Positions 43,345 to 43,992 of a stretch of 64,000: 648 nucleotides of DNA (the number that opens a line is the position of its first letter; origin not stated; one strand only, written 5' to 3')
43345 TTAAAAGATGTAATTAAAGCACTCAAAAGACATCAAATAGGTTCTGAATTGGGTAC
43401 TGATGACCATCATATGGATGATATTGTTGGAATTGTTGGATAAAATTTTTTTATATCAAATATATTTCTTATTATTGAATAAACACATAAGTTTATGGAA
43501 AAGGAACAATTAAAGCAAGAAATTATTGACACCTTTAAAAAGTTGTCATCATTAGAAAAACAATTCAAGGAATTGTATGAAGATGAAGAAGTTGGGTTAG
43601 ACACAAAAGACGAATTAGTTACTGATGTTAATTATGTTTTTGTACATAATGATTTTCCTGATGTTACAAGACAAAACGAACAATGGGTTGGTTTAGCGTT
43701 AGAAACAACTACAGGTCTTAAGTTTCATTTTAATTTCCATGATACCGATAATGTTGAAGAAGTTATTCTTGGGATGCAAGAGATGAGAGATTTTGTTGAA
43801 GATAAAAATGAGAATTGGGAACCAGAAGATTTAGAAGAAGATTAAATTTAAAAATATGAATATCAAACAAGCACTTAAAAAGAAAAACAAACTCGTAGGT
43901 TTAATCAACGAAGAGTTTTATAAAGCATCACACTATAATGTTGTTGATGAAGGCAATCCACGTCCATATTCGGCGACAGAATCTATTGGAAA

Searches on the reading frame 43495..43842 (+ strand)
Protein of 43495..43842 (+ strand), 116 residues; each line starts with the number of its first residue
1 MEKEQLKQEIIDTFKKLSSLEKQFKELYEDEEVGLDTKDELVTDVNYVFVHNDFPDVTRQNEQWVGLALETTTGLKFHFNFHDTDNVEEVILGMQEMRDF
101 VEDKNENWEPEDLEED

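Call 29: search_protein_families(library=padloc, proteins=[window:43495-43842:+], max_evalue=1)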
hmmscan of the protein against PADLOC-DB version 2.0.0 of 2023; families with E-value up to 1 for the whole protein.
window:43495-43842:+ (116 aa): 0 families

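Call 72: find_related_loci(query=window:43495-43842:+, collection=viral_contigs, flank=2500)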
Query window:43495-43842:+ (116 aa) in viral_contigs; peptide patterns used: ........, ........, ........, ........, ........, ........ (x = any residue, [..] = any of these).
30 stretches matched a pattern; 1 encode a relative of the query (tblastn E <= 1e-3); 1 distinct loci.
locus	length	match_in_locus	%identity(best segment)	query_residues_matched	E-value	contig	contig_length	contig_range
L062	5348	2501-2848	72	1-116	1e-55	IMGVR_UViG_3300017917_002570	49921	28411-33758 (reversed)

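Call 100: search_protein_families(library=ncbifam, proteins=[window:43495-43842:+], max_evalue=1)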
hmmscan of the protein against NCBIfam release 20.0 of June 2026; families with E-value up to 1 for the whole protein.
window:43495-43842:+ (116 aa): 0 families
